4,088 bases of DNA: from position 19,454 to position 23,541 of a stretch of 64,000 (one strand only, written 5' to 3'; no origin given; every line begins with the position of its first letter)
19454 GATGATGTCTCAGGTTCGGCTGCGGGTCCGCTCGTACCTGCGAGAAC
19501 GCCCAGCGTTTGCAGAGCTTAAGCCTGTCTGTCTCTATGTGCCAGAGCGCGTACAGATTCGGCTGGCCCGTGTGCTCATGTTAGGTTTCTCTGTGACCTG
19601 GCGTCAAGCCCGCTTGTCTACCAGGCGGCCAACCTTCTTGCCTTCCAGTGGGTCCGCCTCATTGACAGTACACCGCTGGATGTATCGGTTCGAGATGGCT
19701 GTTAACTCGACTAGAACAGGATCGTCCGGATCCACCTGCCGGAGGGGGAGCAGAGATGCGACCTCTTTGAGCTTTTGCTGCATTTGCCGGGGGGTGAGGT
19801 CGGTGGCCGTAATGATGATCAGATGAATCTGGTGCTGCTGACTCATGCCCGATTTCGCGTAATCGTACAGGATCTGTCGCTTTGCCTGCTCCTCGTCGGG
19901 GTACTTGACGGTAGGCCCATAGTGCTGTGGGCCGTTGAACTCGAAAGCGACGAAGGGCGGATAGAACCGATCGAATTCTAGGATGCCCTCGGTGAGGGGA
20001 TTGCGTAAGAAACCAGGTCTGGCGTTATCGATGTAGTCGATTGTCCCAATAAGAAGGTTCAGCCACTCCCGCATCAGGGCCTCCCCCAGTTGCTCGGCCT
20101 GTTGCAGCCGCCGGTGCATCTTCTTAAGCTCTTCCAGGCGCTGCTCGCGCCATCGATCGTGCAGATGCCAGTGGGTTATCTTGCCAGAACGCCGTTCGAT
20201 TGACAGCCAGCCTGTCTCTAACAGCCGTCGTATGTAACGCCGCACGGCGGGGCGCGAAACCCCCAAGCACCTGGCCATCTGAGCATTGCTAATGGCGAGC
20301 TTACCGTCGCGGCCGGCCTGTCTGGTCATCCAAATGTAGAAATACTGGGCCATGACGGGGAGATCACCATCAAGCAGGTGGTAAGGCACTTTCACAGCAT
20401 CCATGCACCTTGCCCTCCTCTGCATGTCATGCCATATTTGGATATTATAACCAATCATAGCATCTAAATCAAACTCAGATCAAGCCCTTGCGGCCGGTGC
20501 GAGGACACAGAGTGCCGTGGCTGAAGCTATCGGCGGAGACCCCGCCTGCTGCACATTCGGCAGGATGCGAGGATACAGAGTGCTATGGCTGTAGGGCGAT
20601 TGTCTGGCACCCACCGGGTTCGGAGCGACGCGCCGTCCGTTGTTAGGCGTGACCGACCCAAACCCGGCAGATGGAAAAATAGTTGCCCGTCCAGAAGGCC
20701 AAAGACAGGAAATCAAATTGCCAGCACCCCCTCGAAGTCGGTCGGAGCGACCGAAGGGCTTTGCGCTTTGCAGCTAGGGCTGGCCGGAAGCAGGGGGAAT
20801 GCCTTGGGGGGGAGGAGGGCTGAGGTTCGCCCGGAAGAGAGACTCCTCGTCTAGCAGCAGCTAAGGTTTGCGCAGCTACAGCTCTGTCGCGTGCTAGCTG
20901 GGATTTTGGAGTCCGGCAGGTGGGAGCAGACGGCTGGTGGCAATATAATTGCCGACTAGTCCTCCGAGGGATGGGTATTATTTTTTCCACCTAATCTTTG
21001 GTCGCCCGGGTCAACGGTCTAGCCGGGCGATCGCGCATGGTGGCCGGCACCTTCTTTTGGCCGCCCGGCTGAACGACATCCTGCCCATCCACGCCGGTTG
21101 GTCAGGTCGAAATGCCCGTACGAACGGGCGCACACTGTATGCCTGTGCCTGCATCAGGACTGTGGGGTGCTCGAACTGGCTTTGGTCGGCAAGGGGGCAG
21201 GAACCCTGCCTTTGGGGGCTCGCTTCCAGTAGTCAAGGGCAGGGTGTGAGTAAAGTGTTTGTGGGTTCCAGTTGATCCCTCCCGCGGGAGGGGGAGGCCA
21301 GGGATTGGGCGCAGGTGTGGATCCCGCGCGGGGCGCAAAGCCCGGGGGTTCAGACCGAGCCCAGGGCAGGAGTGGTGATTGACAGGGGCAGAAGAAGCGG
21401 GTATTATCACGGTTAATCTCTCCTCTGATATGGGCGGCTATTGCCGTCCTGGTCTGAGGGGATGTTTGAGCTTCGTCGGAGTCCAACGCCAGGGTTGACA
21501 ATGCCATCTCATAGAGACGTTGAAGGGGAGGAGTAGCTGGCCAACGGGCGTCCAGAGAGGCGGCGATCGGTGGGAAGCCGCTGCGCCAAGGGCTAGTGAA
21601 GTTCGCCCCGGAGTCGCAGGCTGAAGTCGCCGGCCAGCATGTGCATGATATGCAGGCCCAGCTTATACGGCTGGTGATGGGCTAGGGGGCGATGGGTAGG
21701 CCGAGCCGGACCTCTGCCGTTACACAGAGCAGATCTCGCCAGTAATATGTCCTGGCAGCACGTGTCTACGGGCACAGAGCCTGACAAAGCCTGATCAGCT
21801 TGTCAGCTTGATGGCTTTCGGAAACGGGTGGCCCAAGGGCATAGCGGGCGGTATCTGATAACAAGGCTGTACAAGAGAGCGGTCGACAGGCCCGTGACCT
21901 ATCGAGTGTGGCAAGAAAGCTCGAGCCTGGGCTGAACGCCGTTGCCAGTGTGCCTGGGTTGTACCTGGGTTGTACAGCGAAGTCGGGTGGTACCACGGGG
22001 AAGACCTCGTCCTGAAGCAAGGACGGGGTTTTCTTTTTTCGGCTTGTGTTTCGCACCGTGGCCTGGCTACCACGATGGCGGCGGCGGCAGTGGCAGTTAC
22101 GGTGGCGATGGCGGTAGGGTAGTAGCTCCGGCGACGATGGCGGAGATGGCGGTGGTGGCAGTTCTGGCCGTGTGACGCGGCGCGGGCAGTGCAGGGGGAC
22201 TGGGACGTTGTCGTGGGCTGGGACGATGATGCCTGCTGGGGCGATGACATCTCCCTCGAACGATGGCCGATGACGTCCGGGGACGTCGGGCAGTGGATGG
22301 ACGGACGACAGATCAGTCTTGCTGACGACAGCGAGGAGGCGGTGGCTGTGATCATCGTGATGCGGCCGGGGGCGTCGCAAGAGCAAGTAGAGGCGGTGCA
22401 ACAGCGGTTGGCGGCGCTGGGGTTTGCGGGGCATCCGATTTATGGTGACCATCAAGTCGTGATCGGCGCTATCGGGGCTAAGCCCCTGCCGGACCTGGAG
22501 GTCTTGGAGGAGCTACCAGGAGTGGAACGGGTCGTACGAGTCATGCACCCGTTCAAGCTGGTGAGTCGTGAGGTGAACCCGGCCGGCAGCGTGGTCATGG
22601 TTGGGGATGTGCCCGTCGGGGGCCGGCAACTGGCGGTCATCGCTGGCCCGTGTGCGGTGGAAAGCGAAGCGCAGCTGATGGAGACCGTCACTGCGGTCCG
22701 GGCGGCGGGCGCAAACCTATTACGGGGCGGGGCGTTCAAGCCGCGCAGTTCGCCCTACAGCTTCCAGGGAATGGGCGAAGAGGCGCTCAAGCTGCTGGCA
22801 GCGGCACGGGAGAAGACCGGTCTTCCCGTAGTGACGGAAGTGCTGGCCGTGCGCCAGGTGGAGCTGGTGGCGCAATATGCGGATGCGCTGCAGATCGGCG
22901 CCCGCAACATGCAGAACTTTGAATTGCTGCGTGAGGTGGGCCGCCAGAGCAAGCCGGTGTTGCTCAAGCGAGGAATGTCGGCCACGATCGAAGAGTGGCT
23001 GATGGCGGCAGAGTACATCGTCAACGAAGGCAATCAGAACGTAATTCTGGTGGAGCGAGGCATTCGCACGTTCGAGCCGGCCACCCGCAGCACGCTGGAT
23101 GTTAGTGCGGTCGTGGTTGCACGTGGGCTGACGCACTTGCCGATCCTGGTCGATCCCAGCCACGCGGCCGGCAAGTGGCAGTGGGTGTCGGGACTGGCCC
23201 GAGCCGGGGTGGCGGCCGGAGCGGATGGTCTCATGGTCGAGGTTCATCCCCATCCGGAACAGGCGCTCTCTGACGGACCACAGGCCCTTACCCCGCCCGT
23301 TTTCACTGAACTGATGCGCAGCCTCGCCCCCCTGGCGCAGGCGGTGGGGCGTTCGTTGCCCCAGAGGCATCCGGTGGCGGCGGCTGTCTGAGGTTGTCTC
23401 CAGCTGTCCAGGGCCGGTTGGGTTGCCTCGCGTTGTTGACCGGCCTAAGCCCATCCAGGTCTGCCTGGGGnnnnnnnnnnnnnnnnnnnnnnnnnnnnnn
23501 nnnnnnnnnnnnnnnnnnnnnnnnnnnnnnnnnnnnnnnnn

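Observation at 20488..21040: Unclassified ~0.5 kb conserved non-coding element, copy A (second copy 15.6 kb away)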

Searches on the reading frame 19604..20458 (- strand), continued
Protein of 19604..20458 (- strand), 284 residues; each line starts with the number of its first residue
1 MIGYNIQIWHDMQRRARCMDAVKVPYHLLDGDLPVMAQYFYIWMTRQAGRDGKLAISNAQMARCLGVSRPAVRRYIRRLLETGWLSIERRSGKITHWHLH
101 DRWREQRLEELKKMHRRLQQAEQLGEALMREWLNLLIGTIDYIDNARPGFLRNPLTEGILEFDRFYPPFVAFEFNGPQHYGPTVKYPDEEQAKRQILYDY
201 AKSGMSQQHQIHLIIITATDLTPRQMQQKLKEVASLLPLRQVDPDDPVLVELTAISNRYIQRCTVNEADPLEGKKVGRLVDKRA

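Call 70: search_dna_similar(query=window:19604-20404:-, collection=phages, mode=protein, max_evalue=0.01, max_rows=15)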
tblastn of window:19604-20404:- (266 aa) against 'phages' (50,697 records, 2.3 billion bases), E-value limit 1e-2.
Records with a match: 8; places in all: 8; records where one place covers at least 80% of the query: 0.
Best place of each record, by identity: <60% 8.
By first word of the organism name: Bacillus 4; Staphylococcus 4.
By host as written in the record: Staphylococcus epidermidis 36-1 2; Bacillus thuringiensis 2; Bacillus subtilis 1; Bacillus sp 1; Staphylococcus haemolyticus 1; Staphylococcus epidermidis HD21-2 1.
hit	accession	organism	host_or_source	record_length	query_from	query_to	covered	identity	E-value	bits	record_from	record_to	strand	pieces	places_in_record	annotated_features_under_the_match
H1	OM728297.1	Bacillus phage vB_BsuM-Goe21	Bacillus subtilis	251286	107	198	35%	34.4%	3e-4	48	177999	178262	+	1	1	hypothetical protein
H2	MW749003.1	Bacillus phage vB_BspM_Internexus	Bacillus sp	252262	107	198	35%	34.4%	1e-3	46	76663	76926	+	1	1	hypothetical protein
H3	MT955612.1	Staphylococcus phage SPbeta-like 2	Staphylococcus haemolyticus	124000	106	198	35%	33.0%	8e-4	46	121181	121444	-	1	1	hypothetical protein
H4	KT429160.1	Staphylococcus phage SPbeta-like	Staphylococcus epidermidis 36-1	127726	106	198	35%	33.0%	8e-4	46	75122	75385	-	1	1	hypothetical protein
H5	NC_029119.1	Staphylococcus phage SPbeta-like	Staphylococcus epidermidis 36-1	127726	106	198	35%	33.0%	8e-4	46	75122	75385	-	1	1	hypothetical protein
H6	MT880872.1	Staphylococcus phage PhiSepi-HH3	Staphylococcus epidermidis HD21-2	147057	106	198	35%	33.0%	8e-4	46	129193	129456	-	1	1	hypothetical protein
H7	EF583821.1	Bacillus phage 0305phi8-36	Bacillus thuringiensis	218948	86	162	29%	34.6%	8e-4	47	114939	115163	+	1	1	ORF194: homing nuclease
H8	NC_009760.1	Bacillus phage 0305phi8-36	Bacillus thuringiensis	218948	86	162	29%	34.6%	8e-4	47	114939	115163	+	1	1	ORF194: homing nuclease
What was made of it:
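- Tried and rejected: Phage genomes gave only weak nuclease-domain hits (call 70).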

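Call 75: search_protein_families(library=pfam, alignment_id=A5, max_evalue=0.00001)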
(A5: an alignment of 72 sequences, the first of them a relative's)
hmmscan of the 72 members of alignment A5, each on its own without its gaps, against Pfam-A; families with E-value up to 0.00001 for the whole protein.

A. member 1, L015:1386-3002:+ (538 aa): 1 family
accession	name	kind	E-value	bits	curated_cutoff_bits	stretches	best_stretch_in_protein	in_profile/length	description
PF00496.27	SBP_bac_5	-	9.3e-111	370.9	32.4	1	93-455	2-365/368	Bacterial extracellular solute-binding proteins, family 5 Middle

B. families by the number of members that match (of 72 scanned): 79 families (the first 25 are shown)
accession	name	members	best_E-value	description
PF02897.21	Peptidase_S9_N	2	2.5e-94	Prolyl oligopeptidase, N-terminal beta-propeller domain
PF00480.26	ROK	2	1.9e-66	ROK family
PF00326.27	Peptidase_S9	2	1.3e-59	Prolyl oligopeptidase family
PF03749.19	SfsA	2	2.1e-47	Sugar fermentation stimulation protein RE domain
PF00702.32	Hydrolase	2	1.2e-36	haloacid dehalogenase-like hydrolase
PF09918.14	DUF2148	2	1.6e-32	Uncharacterized protein containing a ferredoxin domain (DUF2148)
PF00072.30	Response_reg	2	1.6e-26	Response regulator receiver domain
PF00196.25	GerE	2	1.5e-22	Bacterial regulatory proteins, luxR family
PF17746.7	SfsA_N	2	6.2e-18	SfsA N-terminal OB domain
PF08281.18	Sigma70_r4_2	2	2.5e-07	Sigma-70, region 4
PF00496.27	SBP_bac_5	1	9.3e-111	Bacterial extracellular solute-binding proteins, family 5 Middle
PF14681.12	UPRTase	1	4.5e-75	Uracil phosphoribosyltransferase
PF00872.24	Transposase_mut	1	4.8e-72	Transposase, Mutator family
PF00158.32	Sigma54_activat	1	9.7e-72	Sigma-54 interaction domain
PF19289.4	PmbA_TldD_3rd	1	3.6e-56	PmbA/TldA metallopeptidase C-terminal domain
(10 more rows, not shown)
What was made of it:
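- Sigma-54 activators occur in related genomes (call 75).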

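Call 81: find_related_loci(query=A2, collection=viral_contigs, flank=5000)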
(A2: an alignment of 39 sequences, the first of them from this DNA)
Query A2 (266 aa) in viral_contigs; peptide patterns used: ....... (x = any residue, [..] = any of these).
4 stretches matched a pattern; 2 encode a relative of the query (tblastn E <= 1e-3); 2 distinct loci.
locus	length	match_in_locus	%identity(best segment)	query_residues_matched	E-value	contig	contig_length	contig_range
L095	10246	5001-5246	38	128-201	2e-9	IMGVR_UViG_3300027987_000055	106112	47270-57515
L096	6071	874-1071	37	131-199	5e-7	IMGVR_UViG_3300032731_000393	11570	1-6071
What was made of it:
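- Tried and rejected: IMG/VR gave two partial hits (call 81).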

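Call 88: search_protein_representatives(alignment_id=A2)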
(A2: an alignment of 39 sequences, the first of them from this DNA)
Query: 39 sequences, 263 profile positions. Proteins with E-value up to 0.001 (for the whole library): 13557; up to 1e-10: 1961; up to 1e-30: 394. The best 150 are listed.
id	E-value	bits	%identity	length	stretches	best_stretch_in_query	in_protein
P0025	1.4e-105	368.9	-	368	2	9-254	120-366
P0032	1.3e-104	365.8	-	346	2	7-254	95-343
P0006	2.6e-102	358.2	-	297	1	7-260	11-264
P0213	9.3e-102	356.3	-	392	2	7-254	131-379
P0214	1.7e-101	355.5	-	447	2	8-258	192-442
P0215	4.4e-100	350.8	-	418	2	6-259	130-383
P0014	1.9e-99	348.8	-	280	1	8-258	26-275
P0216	2.0e-99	348.7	-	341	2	8-260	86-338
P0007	3.4e-99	348.0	-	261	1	7-256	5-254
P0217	4.5e-98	344.3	-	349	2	9-252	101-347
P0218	2.2e-97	342.0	-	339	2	8-254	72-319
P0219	1.2e-96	339.6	-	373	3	10-257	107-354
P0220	1.6e-96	339.2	-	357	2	8-254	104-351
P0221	2.6e-96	338.5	-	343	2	11-255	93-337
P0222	3.4e-96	338.1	-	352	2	11-253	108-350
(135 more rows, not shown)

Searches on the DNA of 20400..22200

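Call 7: search_rna_families(source=window, start=20400, end=21450, threshold=evalue, max_evalue=10)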
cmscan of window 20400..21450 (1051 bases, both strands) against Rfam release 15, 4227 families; matches with E-value up to 10: 2.
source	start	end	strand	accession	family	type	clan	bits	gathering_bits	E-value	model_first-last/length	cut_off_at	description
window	21070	21169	+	RF02246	Six3os1_1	Gene; lncRNA;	-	16.8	50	0.47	1-87/87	no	Six3os1 conserved region 1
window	21273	21306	+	RF00381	Antizyme_FSE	Cis-reg; frameshift_element;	-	14.5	40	8.4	1-59/59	no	Antizyme RNA frameshifting stimulation element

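Call 93: search_rna_families(source=window, start=21380, end=22200, threshold=evalue, max_evalue=1)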
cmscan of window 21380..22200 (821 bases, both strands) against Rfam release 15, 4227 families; matches with E-value up to 1: 2.
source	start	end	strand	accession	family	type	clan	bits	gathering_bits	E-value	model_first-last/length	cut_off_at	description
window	21511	22017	+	RF00230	T-box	Cis-reg; leader;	-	68.7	93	1.1e-14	1-219/219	no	T-box leader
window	21937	22039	+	RF01772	rnk_pseudo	Cis-reg; leader;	-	26.2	55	0.04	1-108/108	no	Pseudomonas rnk leader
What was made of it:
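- On Any Rfam RNA family: As a sensitivity check, the same kind of scan recovered a T-box leader next door at E 1.1e-14 (call 93).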

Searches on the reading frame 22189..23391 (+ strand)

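Call 10: search_protein_families(library=pfam, proteins=[window:22189-23391:+], max_evalue=0.01)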
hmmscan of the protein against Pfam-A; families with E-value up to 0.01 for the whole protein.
window:22189-23391:+ (400 aa): 3 families
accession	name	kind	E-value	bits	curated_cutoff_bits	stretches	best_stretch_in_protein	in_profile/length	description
PF00793.26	DAHP_synth_1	-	9e-81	271.2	25.5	1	145-376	15-258/270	DAHP synthetase I family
PF18152.6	DAHP_snth_FXD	-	1.5e-19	70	27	1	55-119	2-66/67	DAHP synthase ferredoxin-like domain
PF03102.20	NeuB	-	1e-07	32.1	22.1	1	195-288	53-146/241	NeuB family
